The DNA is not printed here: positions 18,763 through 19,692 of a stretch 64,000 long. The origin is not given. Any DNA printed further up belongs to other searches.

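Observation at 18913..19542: Mini CFeSP/HgcA-like Fe-S protein sitting between hypD and hypE in a hyp cluster that lacks hypC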

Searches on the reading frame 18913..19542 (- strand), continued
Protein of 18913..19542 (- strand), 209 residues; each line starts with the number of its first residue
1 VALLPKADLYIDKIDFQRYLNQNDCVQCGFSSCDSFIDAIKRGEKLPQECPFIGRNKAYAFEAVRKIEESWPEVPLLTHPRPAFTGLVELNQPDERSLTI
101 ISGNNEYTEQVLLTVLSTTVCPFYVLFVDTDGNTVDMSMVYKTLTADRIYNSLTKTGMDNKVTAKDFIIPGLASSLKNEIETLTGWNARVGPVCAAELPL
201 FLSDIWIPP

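Call 13: search_protein_representatives(protein=window:18913-19542:-)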
Query: 209 residues. Proteins with E-value up to 0.001 (for the whole library): 298; up to 1e-10: 102; up to 1e-30: 25. The best 150 are listed.
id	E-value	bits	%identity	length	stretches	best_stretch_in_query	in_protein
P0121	1.7e-66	240.3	64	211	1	6-162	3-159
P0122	1.8e-63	230.4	60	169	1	49-209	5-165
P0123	2.2e-58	213.8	46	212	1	6-208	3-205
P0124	4.7e-51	189.9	44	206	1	6-209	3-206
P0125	9.6e-49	182.3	38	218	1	6-209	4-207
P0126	5.5e-45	170.0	42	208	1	4-209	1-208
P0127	2.8e-44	167.7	41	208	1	6-204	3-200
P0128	8.1e-44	166.2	40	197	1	15-209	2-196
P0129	6.5e-42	160.0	40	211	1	6-209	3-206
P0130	2.1e-39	151.8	39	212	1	7-209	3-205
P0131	2.8e-39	151.4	37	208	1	4-207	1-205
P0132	3.1e-39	151.2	38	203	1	6-206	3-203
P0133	2.3e-37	145.1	39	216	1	6-203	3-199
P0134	3.5e-37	144.5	39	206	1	6-209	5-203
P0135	5.9e-37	143.8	34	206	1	4-206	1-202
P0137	1.9e-36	142.1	37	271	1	5-206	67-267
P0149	1.3e-26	110.0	38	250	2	17-130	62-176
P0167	2.6e-19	86.2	29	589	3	75-205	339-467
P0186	2.3e-14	70.0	33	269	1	82-206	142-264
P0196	3.2e-13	66.2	28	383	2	11-206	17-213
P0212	1.5e-11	60.8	32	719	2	83-203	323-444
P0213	1.6e-11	60.7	31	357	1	83-207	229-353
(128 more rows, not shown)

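Call 14: search_solved_structures(query=window:18913-19542:-, max_evalue=1, show_alignments=3)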
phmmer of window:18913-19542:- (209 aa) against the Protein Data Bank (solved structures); distinct sequences matched with E-value up to 1: 7.
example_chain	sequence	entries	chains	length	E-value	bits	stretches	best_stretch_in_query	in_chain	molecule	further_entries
4djd_C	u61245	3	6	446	2.4e-14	56.8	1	87-199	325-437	Corrinoid/iron-sulfur protein large subunit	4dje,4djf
2h9a_A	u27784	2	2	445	6.1e-11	45.7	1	117-206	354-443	Carbon monoxide dehydrogenase corrinoid/iron-sulfur protein, gamma subunit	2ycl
4c1n_A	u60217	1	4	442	9.1e-11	45.1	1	117-206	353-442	CARBON MONOXIDE DEHYDROGENASE CORRINOID/IRON-SULFUR PROTEIN, GAMMA SUBUNIT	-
9fzy_F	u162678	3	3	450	3.8e-07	33.3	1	82-204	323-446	Corrinoid iron-sulfur protein large subunit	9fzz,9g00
7zc6_B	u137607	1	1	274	0.033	17.2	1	23-56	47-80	RnfB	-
3bcv_A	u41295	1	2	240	0.81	12.6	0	1-66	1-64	Putative glycosyltransferase protein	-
3miz_A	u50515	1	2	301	0.88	12.5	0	83-171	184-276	Putative transcriptional regulator protein, LacI family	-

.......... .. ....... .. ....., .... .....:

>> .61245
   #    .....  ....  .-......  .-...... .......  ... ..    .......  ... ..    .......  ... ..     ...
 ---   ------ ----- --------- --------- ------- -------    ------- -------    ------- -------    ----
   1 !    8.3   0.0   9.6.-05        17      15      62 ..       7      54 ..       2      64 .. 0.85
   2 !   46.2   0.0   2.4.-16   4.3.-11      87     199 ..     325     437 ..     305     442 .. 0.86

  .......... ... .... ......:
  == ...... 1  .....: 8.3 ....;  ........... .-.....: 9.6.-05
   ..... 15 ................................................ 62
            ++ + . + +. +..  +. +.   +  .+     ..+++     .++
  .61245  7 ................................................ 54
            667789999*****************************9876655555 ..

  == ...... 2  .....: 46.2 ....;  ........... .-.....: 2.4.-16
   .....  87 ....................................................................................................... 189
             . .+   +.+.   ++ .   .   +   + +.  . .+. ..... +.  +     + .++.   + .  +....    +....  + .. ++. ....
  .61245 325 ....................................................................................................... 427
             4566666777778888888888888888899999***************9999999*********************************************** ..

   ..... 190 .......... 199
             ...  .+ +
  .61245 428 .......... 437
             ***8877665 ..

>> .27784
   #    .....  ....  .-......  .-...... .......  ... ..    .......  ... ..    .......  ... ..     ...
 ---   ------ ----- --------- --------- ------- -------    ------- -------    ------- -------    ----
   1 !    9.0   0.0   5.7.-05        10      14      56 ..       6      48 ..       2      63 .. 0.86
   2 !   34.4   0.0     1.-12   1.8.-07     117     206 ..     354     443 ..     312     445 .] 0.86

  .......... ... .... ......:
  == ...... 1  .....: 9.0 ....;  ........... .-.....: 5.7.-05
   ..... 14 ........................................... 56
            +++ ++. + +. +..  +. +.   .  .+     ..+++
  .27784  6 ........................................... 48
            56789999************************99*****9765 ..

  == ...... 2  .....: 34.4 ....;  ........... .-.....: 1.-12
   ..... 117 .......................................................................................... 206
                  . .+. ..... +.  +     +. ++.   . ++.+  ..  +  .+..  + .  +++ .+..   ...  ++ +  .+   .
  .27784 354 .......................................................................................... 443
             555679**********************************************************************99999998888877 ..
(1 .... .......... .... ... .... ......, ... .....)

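Call 20: find_homologous_proteins(query=A2, max_evalue=1e-10)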
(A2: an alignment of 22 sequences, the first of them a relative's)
Query A2 (22 sequences) (218 aa, profile of the alignment): 486 proteins with E <= 1e-10 among 5554 candidates; the best 120 are listed.
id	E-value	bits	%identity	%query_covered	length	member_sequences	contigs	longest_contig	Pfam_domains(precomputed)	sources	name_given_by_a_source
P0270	1.6e-81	291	42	94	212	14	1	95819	PF04060.19,PF03599.23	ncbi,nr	ncbi:MAG: hypothetical protein LJE87_14040 [Deltaproteobacteria bacterium]|nr:hypothetical protein [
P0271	1.9e-81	291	41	94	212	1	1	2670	PF04060.19,PF03599.23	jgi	-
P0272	2.2e-81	291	40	94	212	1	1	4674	PF04060.19,PF03599.23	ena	-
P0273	2.2e-81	291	41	94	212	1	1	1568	PF04060.19,PF03599.23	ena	-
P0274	3.3e-81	290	40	94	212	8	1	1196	PF04060.19,PF03599.23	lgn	-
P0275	3.3e-81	290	40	94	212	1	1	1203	PF04060.19,PF03599.23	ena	-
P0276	6.9e-81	289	40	94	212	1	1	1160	PF04060.19,PF03599.23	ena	-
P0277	7.1e-81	289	40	94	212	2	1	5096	PF04060.19,PF03599.23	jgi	jgi:CO dehydrogenase/acetyl-CoA synthase gamma subunit (corrinoid Fe-S protein)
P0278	3.3e-80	287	40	94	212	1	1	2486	PF04060.19,PF03599.23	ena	-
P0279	7.6e-80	286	47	94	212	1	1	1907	PF03599.23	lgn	-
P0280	1.6e-79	284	48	94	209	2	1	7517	PF03599.23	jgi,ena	-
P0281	2.3e-79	284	49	93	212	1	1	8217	PF03599.23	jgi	jgi:hypothetical protein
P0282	4.8e-79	283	50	94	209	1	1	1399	PF03599.23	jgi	jgi:CO dehydrogenase/acetyl-CoA synthase gamma subunit (corrinoid Fe-S protein)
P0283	4.9e-79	283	44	95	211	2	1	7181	PF03599.23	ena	-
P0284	8.2e-79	282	46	94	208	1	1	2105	PF03599.23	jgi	jgi:acetyl-CoA decarbonylase/synthase, CODH/ACS complex subunit gamma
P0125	9.2e-79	282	100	100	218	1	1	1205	PF03599.23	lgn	-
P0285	1.1e-78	282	47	94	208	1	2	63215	PF03599.23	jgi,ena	-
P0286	1.3e-78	281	47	94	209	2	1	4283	PF03599.23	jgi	jgi:acetyl-CoA decarbonylase/synthase complex subunit gamma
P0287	2.3e-78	281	47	94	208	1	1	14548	PF03599.23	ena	-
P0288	2.3e-78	281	47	94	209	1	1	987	PF03599.23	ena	-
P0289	3.9e-78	280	38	94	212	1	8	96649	PF04060.19,PF03599.23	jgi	jgi:CO dehydrogenase/acetyl-CoA synthase gamma subunit (corrinoid Fe-S protein)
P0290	4.1e-78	280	47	95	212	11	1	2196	PF03599.23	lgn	-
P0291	5.7e-78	279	48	94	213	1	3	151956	PF03599.23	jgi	jgi:CO dehydrogenase/acetyl-CoA synthase gamma subunit (corrinoid Fe-S protein)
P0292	7.6e-78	279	50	94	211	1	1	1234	PF03599.23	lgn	-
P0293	8.5e-78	279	43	94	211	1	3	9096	PF04060.19,PF03599.23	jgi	jgi:CO dehydrogenase/acetyl-CoA synthase gamma subunit (corrinoid Fe-S protein)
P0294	8.7e-78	279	46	94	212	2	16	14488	PF03599.23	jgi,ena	jgi:CO dehydrogenase/acetyl-CoA synthase gamma subunit (corrinoid Fe-S protein)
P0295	8.9e-78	279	44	95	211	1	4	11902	PF03599.23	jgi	jgi:CO dehydrogenase/acetyl-CoA synthase gamma subunit (corrinoid Fe-S protein)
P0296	1.2e-77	278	57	96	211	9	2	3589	PF03599.23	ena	-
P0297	1.4e-77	278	41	94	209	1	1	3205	PF04060.19,PF03599.23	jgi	jgi:CO dehydrogenase/acetyl-CoA synthase gamma subunit (corrinoid Fe-S protein)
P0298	1.6e-77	278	45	92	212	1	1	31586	PF03599.23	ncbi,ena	-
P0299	1.7e-77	278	45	96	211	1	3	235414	PF03599.23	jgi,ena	jgi:CO dehydrogenase/acetyl-CoA synthase gamma subunit (corrinoid Fe-S protein)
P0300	1.8e-77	278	42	94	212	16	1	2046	PF04060.19,PF03599.23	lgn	-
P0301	1.8e-77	278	41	94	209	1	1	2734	PF04060.19,PF03599.23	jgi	-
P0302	2.1e-77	278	48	94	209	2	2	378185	PF03599.23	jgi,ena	-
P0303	2.6e-77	277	39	93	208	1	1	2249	PF03599.23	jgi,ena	-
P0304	2.7e-77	277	46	94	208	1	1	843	PF03599.23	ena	-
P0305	2.9e-77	277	41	94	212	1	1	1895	PF04060.19,PF03599.23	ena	-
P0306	3.4e-77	277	40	94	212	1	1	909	PF04060.19,PF03599.23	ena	-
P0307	3.9e-77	277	46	94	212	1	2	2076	PF03599.23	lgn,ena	-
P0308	4.8e-77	276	43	93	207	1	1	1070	PF04060.19,PF03599.23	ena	-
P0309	5.3e-77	276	46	94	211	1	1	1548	PF03599.23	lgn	-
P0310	5.5e-77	276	40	92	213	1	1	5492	PF04060.19,PF03599.23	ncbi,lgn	ncbi:MAG: (Fe-S)-binding protein [Syntrophobacteria bacterium]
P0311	5.6e-77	276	47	94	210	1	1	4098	PF03599.23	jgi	jgi:hypothetical protein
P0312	6.3e-77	276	44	93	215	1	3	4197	PF04060.19,PF03599.23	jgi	jgi:CO dehydrogenase/acetyl-CoA synthase gamma subunit (corrinoid Fe-S protein)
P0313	6.7e-77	276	40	94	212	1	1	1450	PF04060.19,PF03599.23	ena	-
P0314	7.1e-77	276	45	94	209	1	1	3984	PF03599.23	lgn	-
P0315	7.4e-77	276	39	94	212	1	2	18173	PF04060.19,PF03599.23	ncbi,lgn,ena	-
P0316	8.1e-77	276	47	94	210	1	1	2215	PF03599.23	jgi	jgi:CO dehydrogenase/acetyl-CoA synthase gamma subunit (corrinoid Fe-S protein)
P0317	9.7e-77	275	42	94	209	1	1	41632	PF04060.19,PF03599.23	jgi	jgi:CO dehydrogenase/acetyl-CoA synthase gamma subunit (corrinoid Fe-S protein)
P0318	1.0e-76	275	48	95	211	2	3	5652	PF03599.23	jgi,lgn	jgi:CO dehydrogenase/acetyl-CoA synthase gamma subunit (corrinoid Fe-S protein)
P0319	1.0e-76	275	46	94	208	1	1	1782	PF03599.23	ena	-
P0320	1.1e-76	275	48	94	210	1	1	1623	PF03599.23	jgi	jgi:CO dehydrogenase/acetyl-CoA synthase gamma subunit (corrinoid Fe-S protein)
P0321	1.3e-76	275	42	94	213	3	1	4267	PF04060.19,PF03599.23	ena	-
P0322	1.6e-76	275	57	95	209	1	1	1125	PF04060.19,PF03599.23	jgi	jgi:CO dehydrogenase/acetyl-CoA synthase gamma subunit (corrinoid Fe-S protein)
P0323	1.9e-76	274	49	96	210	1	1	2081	PF03599.23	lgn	-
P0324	2.1e-76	274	42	94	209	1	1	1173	PF04060.19,PF03599.23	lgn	-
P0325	2.3e-76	274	47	94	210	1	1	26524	PF03599.23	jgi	jgi:CO dehydrogenase/acetyl-CoA synthase gamma subunit (corrinoid Fe-S protein)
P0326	2.4e-76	274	46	94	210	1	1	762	PF03599.23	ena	-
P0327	2.6e-76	274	46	94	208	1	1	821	PF03599.23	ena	-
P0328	3.2e-76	274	47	95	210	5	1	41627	PF03599.23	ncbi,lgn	-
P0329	4.1e-76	273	80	100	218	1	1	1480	PF03599.23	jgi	jgi:CO dehydrogenase/acetyl-CoA synthase gamma subunit (corrinoid Fe-S protein)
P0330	4.3e-76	273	46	94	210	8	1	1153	PF03599.23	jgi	jgi:acetyl-CoA decarbonylase/synthase complex subunit gamma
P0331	4.9e-76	273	47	94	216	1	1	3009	PF03599.23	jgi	jgi:CO dehydrogenase/acetyl-CoA synthase gamma subunit (corrinoid Fe-S protein)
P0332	4.9e-76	273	46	94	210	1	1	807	PF03599.23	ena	-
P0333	5.2e-76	273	40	93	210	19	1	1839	PF04060.19,PF03599.23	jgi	jgi:CO dehydrogenase/acetyl-CoA synthase gamma subunit (corrinoid Fe-S protein)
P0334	6.4e-76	273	46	94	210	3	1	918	PF03599.23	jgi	jgi:CO dehydrogenase/acetyl-CoA synthase gamma subunit (corrinoid Fe-S protein)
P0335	6.6e-76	273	47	94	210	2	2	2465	PF03599.23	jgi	jgi:CO dehydrogenase/acetyl-CoA synthase gamma subunit (corrinoid Fe-S protein)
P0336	6.7e-76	273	47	94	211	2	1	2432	PF03599.23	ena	-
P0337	7.6e-76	272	47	94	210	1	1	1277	PF03599.23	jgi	-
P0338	7.8e-76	272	43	93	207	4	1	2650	PF04060.19,PF03599.23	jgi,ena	-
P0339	8.0e-76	272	46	94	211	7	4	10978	PF03599.23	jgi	jgi:CO dehydrogenase/acetyl-CoA synthase delta subunit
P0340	8.3e-76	272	41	94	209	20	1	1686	PF04060.19,PF03599.23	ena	-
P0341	8.8e-76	272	40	94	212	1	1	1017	PF04060.19,PF03599.23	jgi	-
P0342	1.0e-75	272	48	95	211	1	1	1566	PF03599.23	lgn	-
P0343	1.2e-75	272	46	94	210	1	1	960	PF03599.23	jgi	jgi:CO dehydrogenase/acetyl-CoA synthase gamma subunit (corrinoid Fe-S protein)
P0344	1.2e-75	272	46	94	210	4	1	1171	PF03599.23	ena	-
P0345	1.2e-75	272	54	97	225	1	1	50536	PF03599.23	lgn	-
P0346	1.3e-75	272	43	92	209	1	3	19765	PF03599.23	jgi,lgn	jgi:CO dehydrogenase/acetyl-CoA synthase gamma subunit (corrinoid Fe-S protein)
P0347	1.5e-75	272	41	94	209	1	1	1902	PF04060.19,PF03599.23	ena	-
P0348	1.6e-75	271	48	94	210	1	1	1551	PF03599.23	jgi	jgi:CO dehydrogenase/acetyl-CoA synthase gamma subunit (corrinoid Fe-S protein)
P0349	1.6e-75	271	46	94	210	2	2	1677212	PF03599.23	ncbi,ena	ncbi:MAG: hypothetical protein WBV23_14835 [Desulfobaccales bacterium]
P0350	1.7e-75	271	49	94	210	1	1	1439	PF03599.23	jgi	jgi:CO dehydrogenase/acetyl-CoA synthase gamma subunit (corrinoid Fe-S protein)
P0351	1.8e-75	271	44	96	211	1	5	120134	PF03599.23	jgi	jgi:CO dehydrogenase/acetyl-CoA synthase gamma subunit (corrinoid Fe-S protein)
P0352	1.9e-75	271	41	94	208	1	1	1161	PF04060.19,PF03599.23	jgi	jgi:CO dehydrogenase/acetyl-CoA synthase gamma subunit (corrinoid Fe-S protein)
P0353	2.5e-75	271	46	96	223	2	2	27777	PF03599.23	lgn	-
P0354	3.0e-75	271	40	93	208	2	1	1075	PF04060.19,PF03599.23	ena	-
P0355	3.1e-75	271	43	94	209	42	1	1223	PF04060.19,PF03599.23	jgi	jgi:CO dehydrogenase/acetyl-CoA synthase gamma subunit (corrinoid Fe-S protein)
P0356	3.3e-75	270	44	94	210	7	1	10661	PF03599.23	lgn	-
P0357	3.4e-75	270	46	94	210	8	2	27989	PF03599.23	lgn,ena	-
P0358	3.6e-75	270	44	94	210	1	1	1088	PF03599.23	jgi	jgi:CO dehydrogenase/acetyl-CoA synthase gamma subunit (corrinoid Fe-S protein)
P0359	3.8e-75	270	41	94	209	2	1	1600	PF04060.19,PF03599.23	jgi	-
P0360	4.0e-75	270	40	94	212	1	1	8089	PF04060.19,PF03599.23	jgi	jgi:CO dehydrogenase/acetyl-CoA synthase gamma subunit (corrinoid Fe-S protein)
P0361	4.0e-75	270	41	94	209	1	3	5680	PF04060.19,PF03599.23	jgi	jgi:CO dehydrogenase/acetyl-CoA synthase gamma subunit (corrinoid Fe-S protein)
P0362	4.1e-75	270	45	93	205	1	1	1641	PF03599.23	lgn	-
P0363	4.2e-75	270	48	94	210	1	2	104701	PF03599.23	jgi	jgi:CO dehydrogenase/acetyl-CoA synthase gamma subunit (corrinoid Fe-S protein)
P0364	4.3e-75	270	46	94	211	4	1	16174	PF03599.23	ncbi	-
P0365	4.4e-75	270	48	94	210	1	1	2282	PF03599.23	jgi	jgi:CO dehydrogenase/acetyl-CoA synthase gamma subunit (corrinoid Fe-S protein)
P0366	5.4e-75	270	46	94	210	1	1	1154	PF03599.23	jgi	jgi:CO dehydrogenase/acetyl-CoA synthase gamma subunit (corrinoid Fe-S protein)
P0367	5.5e-75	270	42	93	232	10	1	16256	PF04060.19,PF03599.23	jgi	jgi:CO dehydrogenase/acetyl-CoA synthase gamma subunit (corrinoid Fe-S protein)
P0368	5.6e-75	270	41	93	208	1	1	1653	PF04060.19,PF03599.23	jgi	jgi:CO dehydrogenase/acetyl-CoA synthase gamma subunit (corrinoid Fe-S protein)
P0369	5.8e-75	270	46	94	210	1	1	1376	PF03599.23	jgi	jgi:CO dehydrogenase/acetyl-CoA synthase gamma subunit (corrinoid Fe-S protein)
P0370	6.1e-75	270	46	94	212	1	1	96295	PF03599.23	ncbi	ncbi:MAG: hypothetical protein ACOZF2_09575 [Thermodesulfobacteriota bacterium]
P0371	6.1e-75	270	47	94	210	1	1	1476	PF03599.23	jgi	jgi:CO dehydrogenase/acetyl-CoA synthase gamma subunit (corrinoid Fe-S protein)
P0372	6.2e-75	270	42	93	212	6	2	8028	PF04060.19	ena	-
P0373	6.3e-75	269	49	94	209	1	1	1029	PF03599.23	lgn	-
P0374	6.6e-75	269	46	94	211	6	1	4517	PF03599.23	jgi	jgi:CO dehydrogenase/acetyl-CoA synthase gamma subunit (corrinoid Fe-S protein)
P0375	6.8e-75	269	50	94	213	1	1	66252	PF03599.23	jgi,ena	-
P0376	9.4e-75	269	38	93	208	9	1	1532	PF04060.19,PF03599.23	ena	-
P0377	9.5e-75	269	42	94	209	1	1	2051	PF04060.19,PF03599.23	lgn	-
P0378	9.9e-75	269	45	95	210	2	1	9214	PF03599.23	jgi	jgi:CO dehydrogenase/acetyl-CoA synthase gamma subunit (corrinoid Fe-S protein)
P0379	1.0e-74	269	44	94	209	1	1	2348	PF04060.19,PF03599.23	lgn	-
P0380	1.0e-74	269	42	94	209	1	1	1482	PF04060.19,PF03599.23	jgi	-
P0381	1.1e-74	269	47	95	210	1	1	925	PF03599.23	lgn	-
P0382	1.1e-74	269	46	94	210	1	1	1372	PF03599.23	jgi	jgi:CO dehydrogenase/acetyl-CoA synthase gamma subunit (corrinoid Fe-S protein)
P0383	1.3e-74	268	46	94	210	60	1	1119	PF03599.23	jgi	jgi:CO dehydrogenase/acetyl-CoA synthase gamma subunit (corrinoid Fe-S protein)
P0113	1.7e-74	268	40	94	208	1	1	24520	PF04060.19,PF03599.23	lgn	-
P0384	1.9e-74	268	43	94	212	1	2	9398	PF04060.19,PF03599.23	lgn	-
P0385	2.0e-74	268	43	95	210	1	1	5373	PF03599.23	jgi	jgi:hypothetical protein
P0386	2.2e-74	268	45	94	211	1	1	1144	PF03599.23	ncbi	-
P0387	2.3e-74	268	48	94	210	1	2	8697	PF03599.23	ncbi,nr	ncbi:MAG: hypothetical protein PHU44_14050 [Syntrophales bacterium]|nr:hypothetical protein [Syntrop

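Call 21: find_encoding_contigs(protein=P0349, flank=7000, max_places=1)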
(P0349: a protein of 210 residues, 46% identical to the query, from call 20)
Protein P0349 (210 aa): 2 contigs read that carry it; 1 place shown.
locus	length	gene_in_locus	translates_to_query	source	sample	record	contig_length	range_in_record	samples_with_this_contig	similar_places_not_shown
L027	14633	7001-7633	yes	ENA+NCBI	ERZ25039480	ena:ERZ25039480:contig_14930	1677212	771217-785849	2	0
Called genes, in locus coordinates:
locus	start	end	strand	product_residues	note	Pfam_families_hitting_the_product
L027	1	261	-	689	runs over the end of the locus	PF02092:tRNA_synt_2f, PF05746:DALR_1 (weak)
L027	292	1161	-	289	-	PF02091:tRNA-synt_2e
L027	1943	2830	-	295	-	PF00574:CLP_protease (faint), PF25145:NfeD1b_N, PF01343:Peptidase_S49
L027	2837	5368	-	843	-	PF02224:Cytidylate_kin, PF00575:S1, PF00575:S1, PF23459:S1_RRP5 (weak), PF00575:S1, PF23459:S1_RRP5, PF00575:S1, PF00575:S1, +4 more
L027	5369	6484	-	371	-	PF00155:Aminotran_1_2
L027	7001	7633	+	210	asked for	PF03599:CdhD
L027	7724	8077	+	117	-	PF00072:Response_reg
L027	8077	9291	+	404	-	PF00483:NTP_transferase, PF25084:LbH_EIF2B, PF24894:Hexapep_GlmU, PF25247:LbH_GLGC (faint)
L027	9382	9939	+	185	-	-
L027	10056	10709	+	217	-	PF00300:His_Phos_1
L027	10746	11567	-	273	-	PF03692:CxxCxxCC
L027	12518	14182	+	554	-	-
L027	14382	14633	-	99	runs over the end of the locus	-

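Call 22: find_encoding_contigs(protein=P0270, flank=7000, max_places=1)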
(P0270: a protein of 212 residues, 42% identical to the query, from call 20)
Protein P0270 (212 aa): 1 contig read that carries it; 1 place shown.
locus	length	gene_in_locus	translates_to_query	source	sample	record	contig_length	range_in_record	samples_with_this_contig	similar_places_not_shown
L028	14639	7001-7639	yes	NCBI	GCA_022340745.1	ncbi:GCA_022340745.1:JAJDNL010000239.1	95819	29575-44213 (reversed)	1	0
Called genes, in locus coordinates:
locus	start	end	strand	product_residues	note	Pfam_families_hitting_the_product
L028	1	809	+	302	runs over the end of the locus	PF02775:TPP_enzyme_C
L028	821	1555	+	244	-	-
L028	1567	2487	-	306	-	PF03279:Lip_A_acyltrans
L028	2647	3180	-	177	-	-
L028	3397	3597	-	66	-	PF00313:CSD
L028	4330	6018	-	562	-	PF07992:Pyr_redox_2, PF13738:Pyr_redox_3 (faint), PF00070:Pyr_redox, PF02852:Pyr_redox_dim, PF00581:Rhodanese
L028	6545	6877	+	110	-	PF07238:PilZ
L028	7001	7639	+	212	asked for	PF04060:FeS, PF03599:CdhD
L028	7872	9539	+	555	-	PF05960:DUF885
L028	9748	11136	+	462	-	-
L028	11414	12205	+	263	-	PF00891:Methyltransf_2 (faint), PF01209:Ubie_methyltran, PF13489:Methyltransf_23, PF13649:Methyltransf_25, PF13847:Methyltransf_31, PF08241:Methyltransf_11, PF08242:Methyltransf_12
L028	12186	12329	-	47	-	-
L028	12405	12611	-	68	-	-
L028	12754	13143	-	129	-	PF00578:AhpC-TSA, PF08534:Redoxin, PF00085:Thioredoxin, PF13098:Thioredoxin_2 (weak), PF13905:Thioredoxin_8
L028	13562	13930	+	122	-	-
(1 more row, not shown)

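Call 23: find_encoding_contigs(protein=P0302, flank=7000, max_places=1)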
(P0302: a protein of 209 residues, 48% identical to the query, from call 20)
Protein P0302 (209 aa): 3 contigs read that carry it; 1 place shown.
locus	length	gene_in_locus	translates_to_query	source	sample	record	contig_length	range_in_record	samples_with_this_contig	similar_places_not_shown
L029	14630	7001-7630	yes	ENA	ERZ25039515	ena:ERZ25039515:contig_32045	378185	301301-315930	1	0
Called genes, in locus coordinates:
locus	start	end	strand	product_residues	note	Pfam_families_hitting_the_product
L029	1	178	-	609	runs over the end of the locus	PF12729:4HB_MCP_1, PF08448:PAS_4 (faint), PF00672:HAMP, PF00512:HisKA, PF02518:HATPase_c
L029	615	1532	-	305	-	PF00574:CLP_protease (faint), PF25145:NfeD1b_N, PF01343:Peptidase_S49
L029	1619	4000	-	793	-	-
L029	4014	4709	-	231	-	PF02224:Cytidylate_kin, PF13189:Cytidylate_kin2 (weak), PF13671:AAA_33 (faint), PF01202:SKI (faint)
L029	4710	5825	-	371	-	PF00155:Aminotran_1_2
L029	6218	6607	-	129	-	PF00085:Thioredoxin, PF13098:Thioredoxin_2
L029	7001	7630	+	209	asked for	PF03599:CdhD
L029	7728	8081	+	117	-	PF00072:Response_reg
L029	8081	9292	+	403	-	PF00483:NTP_transferase, PF24894:Hexapep_GlmU, PF25084:LbH_EIF2B, PF25087:GMPPB_C (faint), PF25247:LbH_GLGC (faint)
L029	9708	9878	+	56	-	PF00300:His_Phos_1 (faint)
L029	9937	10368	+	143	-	PF00300:His_Phos_1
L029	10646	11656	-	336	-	PF04055:Radical_SAM, PF13186:SPASM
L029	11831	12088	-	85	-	-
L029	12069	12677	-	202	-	PF00293:NUDIX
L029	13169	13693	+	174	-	PF09537:DUF2383 (faint), PF02915:Rubrerythrin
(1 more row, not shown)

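Call 25: predict_structure(alignment_id=A1)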
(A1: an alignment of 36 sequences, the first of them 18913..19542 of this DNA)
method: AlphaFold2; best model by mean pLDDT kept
length: 209 residues; sequences in the alignment: 36
mean_pLDDT: 95.7   pTM: 0.90
mean pLDDT of the five models: 95.7, 95.5, 95.4, 94.5, 93.9
residues with pLDDT >= 90: 198; 70-90: 9; 50-70: 2; < 50: 0
segments of 3 or more residues with pLDDT < 50: none
pLDDT, mean of each block of 10 residues (from residue 1): 84 94 93 95 93 95 92 92 98 98 98 97 98 98 98 98 97 98 98 97 96
secondary structure, 60 per line:
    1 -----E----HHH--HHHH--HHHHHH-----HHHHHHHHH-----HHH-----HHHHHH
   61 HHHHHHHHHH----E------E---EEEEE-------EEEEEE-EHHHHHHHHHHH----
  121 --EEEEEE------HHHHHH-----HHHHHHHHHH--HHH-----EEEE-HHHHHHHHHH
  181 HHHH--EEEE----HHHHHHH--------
elements in order: H16-19 H22-27 H33-41 H55-70 E86-90 E98-103 H106-116 E123-128 H135-140 H146-155 E166-169 H171-184 E187-190 H195-201
